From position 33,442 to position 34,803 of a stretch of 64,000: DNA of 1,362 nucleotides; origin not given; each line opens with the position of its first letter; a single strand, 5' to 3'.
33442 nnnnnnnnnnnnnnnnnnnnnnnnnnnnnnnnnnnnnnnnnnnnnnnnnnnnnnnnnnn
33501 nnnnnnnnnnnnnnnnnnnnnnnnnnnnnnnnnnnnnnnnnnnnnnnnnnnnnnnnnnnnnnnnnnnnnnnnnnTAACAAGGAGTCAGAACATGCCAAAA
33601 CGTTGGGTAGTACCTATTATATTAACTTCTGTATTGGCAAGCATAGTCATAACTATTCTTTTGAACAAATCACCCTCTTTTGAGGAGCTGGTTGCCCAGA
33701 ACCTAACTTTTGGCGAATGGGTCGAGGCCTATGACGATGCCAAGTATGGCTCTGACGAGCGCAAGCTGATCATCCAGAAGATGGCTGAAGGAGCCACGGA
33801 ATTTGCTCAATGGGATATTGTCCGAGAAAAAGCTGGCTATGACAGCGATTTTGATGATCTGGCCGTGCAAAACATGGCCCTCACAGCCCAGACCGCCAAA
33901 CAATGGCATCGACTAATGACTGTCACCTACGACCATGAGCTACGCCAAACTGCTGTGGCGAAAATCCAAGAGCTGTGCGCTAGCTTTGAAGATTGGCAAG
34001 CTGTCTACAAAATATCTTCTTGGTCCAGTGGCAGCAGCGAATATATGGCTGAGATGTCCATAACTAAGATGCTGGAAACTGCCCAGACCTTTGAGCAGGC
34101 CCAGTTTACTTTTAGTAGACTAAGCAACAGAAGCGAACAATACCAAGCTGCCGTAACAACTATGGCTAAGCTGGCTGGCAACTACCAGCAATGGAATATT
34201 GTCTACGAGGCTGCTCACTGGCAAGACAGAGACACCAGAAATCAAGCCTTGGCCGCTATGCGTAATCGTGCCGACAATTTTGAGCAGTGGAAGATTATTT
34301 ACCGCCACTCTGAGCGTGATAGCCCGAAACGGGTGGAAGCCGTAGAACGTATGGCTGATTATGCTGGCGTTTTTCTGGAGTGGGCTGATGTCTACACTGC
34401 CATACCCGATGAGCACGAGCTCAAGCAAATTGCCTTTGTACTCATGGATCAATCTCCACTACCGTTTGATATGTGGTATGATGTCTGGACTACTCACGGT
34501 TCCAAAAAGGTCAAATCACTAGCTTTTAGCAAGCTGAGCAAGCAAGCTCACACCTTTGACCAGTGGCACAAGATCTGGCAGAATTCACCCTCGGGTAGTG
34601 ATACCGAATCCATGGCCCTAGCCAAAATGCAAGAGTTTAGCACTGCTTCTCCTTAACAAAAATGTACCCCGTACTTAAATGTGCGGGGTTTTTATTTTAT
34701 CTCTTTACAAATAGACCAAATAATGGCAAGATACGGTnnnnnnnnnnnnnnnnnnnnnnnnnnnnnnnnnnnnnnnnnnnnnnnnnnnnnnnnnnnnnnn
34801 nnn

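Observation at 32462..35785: Four-gene cluster of membrane-anchored proteins built from a novel 31-32 aa tandem helical repeat, with a frameshifted paralog and duplicated terminators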

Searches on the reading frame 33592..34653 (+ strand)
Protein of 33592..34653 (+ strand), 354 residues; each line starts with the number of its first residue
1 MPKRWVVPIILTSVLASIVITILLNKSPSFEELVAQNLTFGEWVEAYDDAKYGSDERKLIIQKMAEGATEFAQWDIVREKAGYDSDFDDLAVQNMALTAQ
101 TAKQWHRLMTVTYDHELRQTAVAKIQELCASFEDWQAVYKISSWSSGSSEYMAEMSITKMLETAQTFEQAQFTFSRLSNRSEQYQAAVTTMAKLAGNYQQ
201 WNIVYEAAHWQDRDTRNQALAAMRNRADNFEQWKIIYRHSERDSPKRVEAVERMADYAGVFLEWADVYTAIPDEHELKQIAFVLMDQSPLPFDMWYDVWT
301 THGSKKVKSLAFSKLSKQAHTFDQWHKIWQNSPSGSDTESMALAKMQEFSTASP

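Call 9: search_protein_families(library=pfam, proteins=[window:33592-34653:+], max_evalue=1)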
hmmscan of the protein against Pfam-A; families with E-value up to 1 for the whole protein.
window:33592-34653:+ (354 aa): 2 families
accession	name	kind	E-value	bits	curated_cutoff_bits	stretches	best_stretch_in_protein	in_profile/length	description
PF08977.15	BOFC_N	-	0.14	12.6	25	1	182-204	17-39/51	Bypass of Forespore C, N terminal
PF14530.12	DUF4439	-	0.24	12.4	28.8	1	75-138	55-122/132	Domain of unknown function (DUF4439)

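Call 10: find_homologous_proteins(query=window:33592-34653:+, max_evalue=0.001)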
Query window:33592-34653:+ (354 aa): 1 proteins with E <= 0.001 among 1086 candidates.
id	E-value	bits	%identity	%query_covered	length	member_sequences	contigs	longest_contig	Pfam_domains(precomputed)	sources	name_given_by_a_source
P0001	3.6e-136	472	60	98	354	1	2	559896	-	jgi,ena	jgi:hypothetical protein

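Call 12: find_encoding_contigs(protein=P0001, flank=10000, max_places=6)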
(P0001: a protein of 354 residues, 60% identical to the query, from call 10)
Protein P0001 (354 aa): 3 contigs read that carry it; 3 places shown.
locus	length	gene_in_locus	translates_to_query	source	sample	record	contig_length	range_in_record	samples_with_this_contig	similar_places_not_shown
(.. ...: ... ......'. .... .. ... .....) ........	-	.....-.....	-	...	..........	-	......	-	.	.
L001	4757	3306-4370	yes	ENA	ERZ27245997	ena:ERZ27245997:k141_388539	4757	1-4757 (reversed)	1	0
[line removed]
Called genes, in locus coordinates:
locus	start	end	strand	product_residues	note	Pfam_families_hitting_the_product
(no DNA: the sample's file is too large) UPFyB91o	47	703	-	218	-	PF07853:DUF1648, PF13630:SdpI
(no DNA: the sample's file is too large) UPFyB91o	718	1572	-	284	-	PF01149:Fapy_DNA_glyco, PF06831:H2TH, PF06827:zf-FPG_IleRS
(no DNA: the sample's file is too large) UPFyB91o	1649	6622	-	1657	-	PF17210:SdrD_B (faint), PF16656:Pur_ac_phosph_N (weak)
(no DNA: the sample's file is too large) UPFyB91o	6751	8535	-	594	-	PF18884:TSP3_bac (faint), PF00188:CAP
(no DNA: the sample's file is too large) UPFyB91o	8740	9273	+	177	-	-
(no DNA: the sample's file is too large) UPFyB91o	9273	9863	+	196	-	-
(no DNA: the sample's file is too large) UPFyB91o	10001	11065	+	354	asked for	-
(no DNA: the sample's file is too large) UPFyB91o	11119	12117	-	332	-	PF04055:Radical_SAM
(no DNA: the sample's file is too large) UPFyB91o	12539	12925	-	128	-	PF01541:GIY-YIG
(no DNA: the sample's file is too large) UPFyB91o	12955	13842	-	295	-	PF19529:DUF6057 (faint), PF07719:TPR_2 (faint), PF13428:TPR_14 (faint), PF23914:TPR_CcmH_CycH (faint), PF00515:TPR_1 (faint), PF13432:TPR_16 (faint), PF14559:TPR_19 (faint), PF13431:TPR_17 (faint)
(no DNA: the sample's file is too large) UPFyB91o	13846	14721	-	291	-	PF01116:F_bP_aldolase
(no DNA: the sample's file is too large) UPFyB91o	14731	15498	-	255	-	PF00121:TIM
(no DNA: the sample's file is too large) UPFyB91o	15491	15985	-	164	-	PF06695:Sm_multidrug_ex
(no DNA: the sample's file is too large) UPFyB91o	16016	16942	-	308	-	PF00768:Peptidase_S11, PF13354:Beta-lactamase2 (weak)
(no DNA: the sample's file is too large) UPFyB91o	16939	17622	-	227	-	PF01479:S4, PF00849:PseudoU_synth_2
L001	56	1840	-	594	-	PF18884:TSP3_bac (faint), PF00188:CAP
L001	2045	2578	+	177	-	-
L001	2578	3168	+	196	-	-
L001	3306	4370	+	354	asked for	-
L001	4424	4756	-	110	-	?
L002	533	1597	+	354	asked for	?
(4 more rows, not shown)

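Call 20: search_protein_representatives(protein=window:33592-34653:+)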
Query: 354 residues. Proteins with E-value up to 0.001 (for the whole library): 181; up to 1e-10: 36; up to 1e-30: 2. The best 150 are listed.
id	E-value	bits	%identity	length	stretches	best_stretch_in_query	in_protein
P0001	1.2e-136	471.7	61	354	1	12-354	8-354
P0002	9.0e-106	370.1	100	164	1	191-354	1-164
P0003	1.8e-24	102.8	29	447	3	21-257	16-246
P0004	1.3e-21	93.5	30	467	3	222-348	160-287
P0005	1.7e-20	89.8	43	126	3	291-349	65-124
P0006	1.2e-19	87.0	27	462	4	213-350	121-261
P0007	9.1e-19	84.1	29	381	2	103-345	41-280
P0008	4.7e-16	75.2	24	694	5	199-350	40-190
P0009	1.4e-15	73.6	30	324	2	97-333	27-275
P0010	3.3e-15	72.4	27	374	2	59-255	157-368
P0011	1.1e-14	70.7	35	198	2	229-350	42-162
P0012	1.1e-14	70.7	27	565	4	116-277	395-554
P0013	3.0e-14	69.3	24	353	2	116-351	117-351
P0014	4.5e-14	68.7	23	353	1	16-348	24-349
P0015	5.9e-14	68.3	24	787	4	34-339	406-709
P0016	8.4e-14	67.8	28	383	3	39-175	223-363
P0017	8.9e-14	67.7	23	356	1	39-350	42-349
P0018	1.0e-13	67.5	22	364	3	50-281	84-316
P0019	1.8e-13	66.7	28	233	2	229-351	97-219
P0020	3.2e-13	65.9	27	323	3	222-349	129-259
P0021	6.1e-13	65.0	28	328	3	41-143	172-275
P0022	7.2e-13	64.7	27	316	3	60-238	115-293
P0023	1.1e-12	64.1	31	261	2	186-333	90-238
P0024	1.9e-12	63.3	34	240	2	217-351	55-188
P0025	2.4e-12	63.0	25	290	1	112-304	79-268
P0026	2.5e-12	63.0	22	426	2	77-347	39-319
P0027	2.5e-12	62.9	30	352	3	248-349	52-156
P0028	3.7e-12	62.4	29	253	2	179-336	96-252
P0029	1.3e-11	60.6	24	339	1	27-349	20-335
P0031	3.0e-11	59.4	24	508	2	35-269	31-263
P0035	6.9e-11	58.2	22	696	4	132-347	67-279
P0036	7.5e-11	58.1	28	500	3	91-350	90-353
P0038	1.7e-10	56.9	21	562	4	88-271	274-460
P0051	1.6e-08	50.5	25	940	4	41-201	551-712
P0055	3.3e-08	49.4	22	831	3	42-153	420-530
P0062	6.6e-08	48.4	22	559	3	120-331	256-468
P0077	3.4e-07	46.1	27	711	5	87-173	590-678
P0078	4.4e-07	45.7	27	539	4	58-221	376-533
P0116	1.9e-05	40.4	30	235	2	230-349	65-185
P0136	9.3e-05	38.1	27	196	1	129-254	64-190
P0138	1.0e-04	37.9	37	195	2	33-77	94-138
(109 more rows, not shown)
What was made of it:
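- Family size: 181 clusters with E <= 1e-3 and 36 with E <= 1e-10 (call 20). The best non-orthologous hit is 29% identical (call 20).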

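Call 23: search_protein_families(library=pfam, alignment_id=A1, max_evalue=0.01)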
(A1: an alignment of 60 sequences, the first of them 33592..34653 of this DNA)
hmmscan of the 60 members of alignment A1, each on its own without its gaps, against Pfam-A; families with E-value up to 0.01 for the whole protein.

A. member 1, window:33592-34653:+ (354 aa): 0 families

B. families by the number of members that match (of 60 scanned): 18 families
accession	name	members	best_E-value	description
PF12594.13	DUF3764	4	0.0007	Protein of unknown function (DUF3764)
PF15590.11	Imm27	2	0.00093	Immunity protein 27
PF04837.17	MbeB_N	1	1.9e-06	MbeB-like, N-term conserved region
PF21839.2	DUF6898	1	8.4e-06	Domain of unknown function (DUF6898)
PF13872.12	AAA_34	1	2.9e-05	P-loop containing NTP hydrolase pore-1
PF20849.2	TelK_muzzle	1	0.0016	Protelomerase, muzzle domain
PF15948.10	DUF4756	1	0.0018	Domain of unknown function (DUF4756)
PF21907.4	SAM_CEP-1_C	1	0.002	CEP-1 C-terminal SAM domain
PF01026.27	TatD_DNase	1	0.0024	TatD related DNase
PF08278.16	DnaG_DnaB_bind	1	0.0024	DNA primase DnaG DnaB-binding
PF09921.14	DUF2153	1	0.0028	Uncharacterized protein conserved in archaea (DUF2153)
PF09486.15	HrpB7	1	0.0032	Bacterial type III secretion protein (HrpB7)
PF14530.12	DUF4439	1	0.0048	Domain of unknown function (DUF4439)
PF12510.13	Smoothelin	1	0.0058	Smoothelin cytoskeleton protein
PF16987.10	KIX_2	1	0.0065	KIX domain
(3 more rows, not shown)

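Call 28: search_protein_families(library=ncbifam, proteins=[L001:2578-3165:+, window:33592-34653:+, P0003, P0004, P0007, P0014], max_evalue=0.1)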
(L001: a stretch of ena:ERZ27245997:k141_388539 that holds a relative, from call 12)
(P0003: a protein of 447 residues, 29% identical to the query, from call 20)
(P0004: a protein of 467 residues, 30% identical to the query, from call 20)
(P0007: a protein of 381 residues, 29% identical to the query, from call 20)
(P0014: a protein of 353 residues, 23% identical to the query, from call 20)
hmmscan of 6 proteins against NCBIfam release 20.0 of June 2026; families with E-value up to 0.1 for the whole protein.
L001:2578-3165:+ (196 aa): 0 families

window:33592-34653:+ (354 aa): 0 families

P0003 (447 aa): 0 families

P0004 (467 aa): 1 family
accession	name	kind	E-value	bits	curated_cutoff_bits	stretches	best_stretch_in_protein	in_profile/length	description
TIGR04271.1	ThiI_C_thiazole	equivalog_domain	0.014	15.5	70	1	212-244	47-78/101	thiazole biosynthesis protein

P0007 (381 aa): 1 family
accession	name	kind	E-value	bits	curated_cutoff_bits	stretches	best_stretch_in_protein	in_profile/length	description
TIGR02043.1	ZntR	equivalog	0.048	13.8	167.95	0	219-274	64-118/131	Zn(2+)-responsive transcriptional regulator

P0014 (353 aa): 1 family
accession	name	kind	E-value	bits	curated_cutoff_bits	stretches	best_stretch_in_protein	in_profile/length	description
TIGR00010.1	TIGR00010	subfamily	0.018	14.5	206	0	269-316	96-143/253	YchF/TatD family DNA exonuclease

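Call 29: search_protein_families(library=phrogs, proteins=[L001:2578-3165:+, window:33592-34653:+, P0003, P0004, P0007, P0014], max_evalue=0.01)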
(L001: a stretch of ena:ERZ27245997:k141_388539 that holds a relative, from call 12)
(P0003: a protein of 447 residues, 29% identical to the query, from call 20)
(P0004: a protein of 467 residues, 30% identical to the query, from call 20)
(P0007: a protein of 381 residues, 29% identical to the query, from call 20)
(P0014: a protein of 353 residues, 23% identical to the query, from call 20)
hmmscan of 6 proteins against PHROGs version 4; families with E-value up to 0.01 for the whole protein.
L001:2578-3165:+ (196 aa): 0 families

window:33592-34653:+ (354 aa): 0 families

P0003 (447 aa): 0 families

P0004 (467 aa): 0 families

P0007 (381 aa): 1 family
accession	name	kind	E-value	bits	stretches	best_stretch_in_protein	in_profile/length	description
phrog_22490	-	DNA, RNA and nucleotide metabolism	0.008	16.6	0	22-95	78-145/235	replication protein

P0014 (353 aa): 1 family
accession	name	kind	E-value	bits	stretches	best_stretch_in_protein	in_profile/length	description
phrog_27607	-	unknown function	5.1e-08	34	0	312-327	24-39/49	-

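Call 31: list_cluster_members(proteins=[P0003, P0004, P0006, P0007, P0008, P0009, P0010, P0012, P0014, P0015])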
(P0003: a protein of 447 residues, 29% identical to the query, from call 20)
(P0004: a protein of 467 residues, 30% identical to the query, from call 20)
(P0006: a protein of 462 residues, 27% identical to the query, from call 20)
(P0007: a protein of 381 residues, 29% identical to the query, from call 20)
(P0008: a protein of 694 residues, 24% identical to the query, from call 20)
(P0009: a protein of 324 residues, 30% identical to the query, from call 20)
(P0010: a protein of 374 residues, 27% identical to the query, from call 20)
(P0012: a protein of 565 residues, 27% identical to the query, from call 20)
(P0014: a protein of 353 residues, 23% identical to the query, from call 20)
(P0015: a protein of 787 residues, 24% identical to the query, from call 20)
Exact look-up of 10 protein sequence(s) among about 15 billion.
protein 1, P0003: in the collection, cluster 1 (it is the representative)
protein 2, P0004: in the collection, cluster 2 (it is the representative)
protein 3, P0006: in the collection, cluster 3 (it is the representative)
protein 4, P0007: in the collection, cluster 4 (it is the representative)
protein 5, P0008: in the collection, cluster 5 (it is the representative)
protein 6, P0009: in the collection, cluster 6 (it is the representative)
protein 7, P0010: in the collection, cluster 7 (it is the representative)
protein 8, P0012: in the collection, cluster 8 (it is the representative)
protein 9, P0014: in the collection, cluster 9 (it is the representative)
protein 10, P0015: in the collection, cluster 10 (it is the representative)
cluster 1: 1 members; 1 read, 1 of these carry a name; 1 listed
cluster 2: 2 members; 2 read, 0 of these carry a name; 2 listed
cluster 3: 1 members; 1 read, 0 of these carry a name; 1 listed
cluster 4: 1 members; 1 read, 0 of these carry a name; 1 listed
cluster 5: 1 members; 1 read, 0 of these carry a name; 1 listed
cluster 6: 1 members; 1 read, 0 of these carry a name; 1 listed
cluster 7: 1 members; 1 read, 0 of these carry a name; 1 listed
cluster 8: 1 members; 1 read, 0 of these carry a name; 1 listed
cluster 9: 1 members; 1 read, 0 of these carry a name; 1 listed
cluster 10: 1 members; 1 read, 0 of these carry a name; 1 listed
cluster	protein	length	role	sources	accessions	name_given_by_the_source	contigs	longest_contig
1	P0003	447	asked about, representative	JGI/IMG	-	hypothetical protein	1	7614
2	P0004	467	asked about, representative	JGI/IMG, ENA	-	-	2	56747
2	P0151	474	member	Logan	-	-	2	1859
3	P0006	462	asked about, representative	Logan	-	-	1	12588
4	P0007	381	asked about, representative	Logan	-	-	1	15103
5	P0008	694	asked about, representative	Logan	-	-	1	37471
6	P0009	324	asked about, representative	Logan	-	-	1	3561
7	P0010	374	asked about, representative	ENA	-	-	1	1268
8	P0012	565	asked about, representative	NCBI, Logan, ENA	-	-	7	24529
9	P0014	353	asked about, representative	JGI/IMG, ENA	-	-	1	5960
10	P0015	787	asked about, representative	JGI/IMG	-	-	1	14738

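Call 32: predict_structure(alignment_id=A1)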
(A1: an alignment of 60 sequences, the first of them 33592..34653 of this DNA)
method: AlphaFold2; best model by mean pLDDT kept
length: 354 residues; sequences in the alignment: 60
mean_pLDDT: 88.4   pTM: 0.79
mean pLDDT of the five models: 88.4, 87.9, 87.8, 87.7, 85.0
residues with pLDDT >= 90: 253; 70-90: 43; 50-70: 50; < 50: 8
segments of 3 or more residues with pLDDT < 50: 1-8
pLDDT, mean of each block of 10 residues (from residue 1): 48 56 63 88 96 95 97 98 95 98 97 96 98 98 89 97 98 95 95 98 95 95 98 97 91 96 94 68 64 60 76 92 95 90 95 72
secondary structure, 60 per line:
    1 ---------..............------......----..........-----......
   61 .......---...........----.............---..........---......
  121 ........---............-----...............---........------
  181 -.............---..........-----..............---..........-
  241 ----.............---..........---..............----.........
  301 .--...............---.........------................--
elements in order: H10-23 H30-35 H40-49 H55-67 H71-81 H86-98 H102-111 H115-128 H132-143 H149-163 H167-174 H182-194 H198-207 H213-226 H230-239 H245-257 H261-270 H274-287 H292-301 H304-318 H322-330 H337-352
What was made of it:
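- On TPR-like alpha-solenoid (structural class): The AlphaFold model has pLDDT 88.4, with 22 helices in pairs matching the 10 units (call 32).
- Fold: AlphaFold pLDDT 88.4, pTM 0.79, 22 helices (call 32).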

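Call 35: fold_search(model_id=the predicted structure, library=pdb)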
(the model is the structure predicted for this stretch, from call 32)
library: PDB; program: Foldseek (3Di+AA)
matches with E <= 10: 873; with E <= 0.001: 1
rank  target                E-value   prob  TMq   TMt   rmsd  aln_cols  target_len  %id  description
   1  6vfk_B                5.5e-04  0.92  0.11  0.14  26.2       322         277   13  De novo designed tetrahedral nanoparticle T33_dn10 displaying 4 copies of BG505-SOSIP trimer on the surface (released 2020-07-22)
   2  5k7v_A                1.0e-03  0.80  0.10  0.12  26.1       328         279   16  Computational Design of Self-Assembling Cyclic Protein Homooligomers (released 2017-04-12)
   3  5d2d_B                2.9e-03  0.69  0.11  0.14  25.3       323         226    9  Crystal structure of human 14-3-3 zeta in complex with CFTR R-domain peptide pS753-pS768 (released 2016-03-16)
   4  8ga7                  6.2e-03  0.57  0.12  0.09  28.0       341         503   12  Geometrically programmable nanomaterial construction using regularized protein building blocks (released 2024-03-13)
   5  4dnk_B                7.1e-03  0.51  0.10  0.13  25.0       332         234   10  Crystal structure of a tyrosine 3-monooxygenase/tryptophan 5-monooxygenase activation protein, beta polypeptide (YWHAB (released 2012-02-22)
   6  8xi2_J                7.4e-03  1.00  0.37  0.26  12.0       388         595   10  Cryo-EM structure of the Chlamydomonas C* complex (released 2024-10-09)
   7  5h7c_A                8.1e-03  0.93  0.18  0.16  17.6       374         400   12  Crystal structure of a repeat protein with two Protein A-DHR14 repeat modules (released 2017-06-28)
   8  8qdv_G                8.1e-03  0.80  0.14  0.19  25.8       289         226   13  Structure of 14-3-3 zeta delta C with the bivalent tau-pS214-pS324 peptide (released 2024-09-11)
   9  6fn9_B                8.4e-03  0.51  0.12  0.14  25.7       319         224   11  Mono- and bivalent 14-3-3 inhibitors for characterizing supramolecular lysine-PEG interactions in proteins (released 2018-07-04)
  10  8v3b_a                8.8e-03  0.92  0.17  0.15  22.0       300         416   11  Computational Designed Nanocage O43_129_+4 (released 2024-03-13)
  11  3rdh_A                1.0e-02  0.85  0.16  0.22  26.2       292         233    9  X-ray induced covalent inhibition of 14-3-3 (released 2011-09-28)
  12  6bcr_E                1.0e-02  0.54  0.11  0.14  25.7       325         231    9  Complex of 14-3-3 theta with an IRSp53 peptide phosphorylated at T340 (released 2018-10-24)
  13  9ew6_A                1.0e-02  0.51  0.10  0.13  25.7       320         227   10  Binary structure of 14-3-3s and BRAF phosphopeptide (pS365) (released 2025-04-16)
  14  6eww_C                1.2e-02  0.77  0.13  0.19  25.6       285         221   12  Structure of 14-3-3 zeta in complex with CaMKK2 14-3-3 binding motif (released 2017-11-15)
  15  6a5q_C                1.3e-02  0.87  0.16  0.22  25.9       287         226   11  Structure of 14-3-3 beta in complex with TFEB 14-3-3 binding motif (released 2019-02-13)
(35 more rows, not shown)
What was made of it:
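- The best PDB TM-scores are below 0.4 (call 35).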

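Call 38: find_encoding_contigs(protein=P0004, flank=10000, max_places=3)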
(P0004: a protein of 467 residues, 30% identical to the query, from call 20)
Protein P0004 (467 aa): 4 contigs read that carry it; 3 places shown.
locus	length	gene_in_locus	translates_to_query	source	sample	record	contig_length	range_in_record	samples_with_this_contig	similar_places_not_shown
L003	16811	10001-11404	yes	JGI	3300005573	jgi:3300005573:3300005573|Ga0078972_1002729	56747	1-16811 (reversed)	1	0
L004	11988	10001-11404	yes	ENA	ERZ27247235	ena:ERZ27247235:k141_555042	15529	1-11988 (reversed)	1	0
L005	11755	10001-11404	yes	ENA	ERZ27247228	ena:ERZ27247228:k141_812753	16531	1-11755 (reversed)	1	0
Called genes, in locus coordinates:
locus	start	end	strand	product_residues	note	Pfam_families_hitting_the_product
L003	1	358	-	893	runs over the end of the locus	PF02861:Clp_N, PF23569:NBD_SMAX1, PF00004:AAA, PF17871:AAA_lid_9, PF00004:AAA, PF07724:AAA_2, PF07728:AAA_5, PF10431:ClpB_D2-small, +6 more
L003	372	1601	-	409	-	PF00089:Trypsin, PF13365:Trypsin_2, PF13180:PDZ_2, PF00595:PDZ (weak), PF17820:PDZ_6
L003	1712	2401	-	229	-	PF01255:Prenyltransf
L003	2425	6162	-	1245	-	PF04997:RNA_pol_Rpb1_1, PF00623:RNA_pol_Rpb1_2, PF04983:RNA_pol_Rpb1_3, PF04998:RNA_pol_Rpb1_5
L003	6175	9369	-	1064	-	PF04563:RNA_pol_Rpb2_1, PF04561:RNA_pol_Rpb2_2, PF04565:RNA_pol_Rpb2_3, PF10385:RNA_pol_Rpb2_45, PF00562:RNA_pol_Rpb2_6, PF04560:RNA_pol_Rpb2_7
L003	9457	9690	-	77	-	-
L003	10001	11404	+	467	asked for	-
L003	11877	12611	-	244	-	PF01746:tRNA_m1G_MT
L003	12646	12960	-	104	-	PF13083:KH_KhpA-B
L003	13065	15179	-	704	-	PF02463:SMC_N, PF13175:AAA_15 (weak), PF13476:AAA_23, PF13555:AAA_29, PF00004:AAA (faint), PF13304:AAA_21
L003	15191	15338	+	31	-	-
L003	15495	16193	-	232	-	PF22935:RM44_endonuclase, PF14622:Ribonucleas_3_3, PF00636:Ribonuclease_3, PF00035:dsrm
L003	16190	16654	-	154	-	PF01029:NusB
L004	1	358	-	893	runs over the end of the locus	PF02861:Clp_N, PF23569:NBD_SMAX1, PF00004:AAA, PF17871:AAA_lid_9, PF00004:AAA, PF07724:AAA_2, PF07728:AAA_5, PF10431:ClpB_D2-small, +6 more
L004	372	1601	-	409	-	PF00089:Trypsin, PF13365:Trypsin_2, PF13180:PDZ_2, PF00595:PDZ (weak), PF17820:PDZ_6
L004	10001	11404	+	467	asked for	-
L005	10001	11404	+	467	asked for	-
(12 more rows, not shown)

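Call 39: find_encoding_contigs(protein=P0012, flank=8000, max_places=2)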
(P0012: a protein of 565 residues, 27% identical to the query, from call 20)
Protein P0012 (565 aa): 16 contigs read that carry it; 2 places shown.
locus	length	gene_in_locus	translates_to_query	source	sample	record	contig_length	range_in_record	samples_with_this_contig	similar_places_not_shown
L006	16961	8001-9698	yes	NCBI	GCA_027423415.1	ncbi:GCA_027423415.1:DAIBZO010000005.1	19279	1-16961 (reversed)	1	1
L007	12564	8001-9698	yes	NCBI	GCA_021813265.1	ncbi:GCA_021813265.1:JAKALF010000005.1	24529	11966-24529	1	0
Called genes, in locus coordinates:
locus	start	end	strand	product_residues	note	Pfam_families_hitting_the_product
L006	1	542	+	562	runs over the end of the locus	PF01935:DUF87 (weak), PF02534:T4SS-DNA_transf (faint), PF10412:TrwB_AAD_bind, PF12696:TraG-D_C (weak), PF23477:zf_Tbcl_2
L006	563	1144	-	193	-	PF08207:EFP_N (weak), PF09285:Elong-fact-P_C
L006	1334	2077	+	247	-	-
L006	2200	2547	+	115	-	-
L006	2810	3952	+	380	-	PF13784:Fic_N, PF02661:Fic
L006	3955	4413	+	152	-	-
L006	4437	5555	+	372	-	PF02540:NAD_synthase (weak), PF03054:tRNA_Me_trans, PF24167:DUF7411 (weak), PF20259:tRNA_Me_trans_M, PF20258:tRNA_Me_trans_C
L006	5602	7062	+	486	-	PF13567:DUF4131, PF03772:Competence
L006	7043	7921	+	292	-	PF00753:Lactamase_B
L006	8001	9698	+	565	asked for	-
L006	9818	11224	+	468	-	PF01336:tRNA_anti-codon, PF00152:tRNA-synt_2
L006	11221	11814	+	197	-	PF00334:NDK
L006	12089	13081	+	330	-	PF02016:Peptidase_S66, PF17676:Peptidase_S66C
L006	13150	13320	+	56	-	-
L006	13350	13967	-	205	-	PF02163:Peptidase_M50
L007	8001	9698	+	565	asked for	-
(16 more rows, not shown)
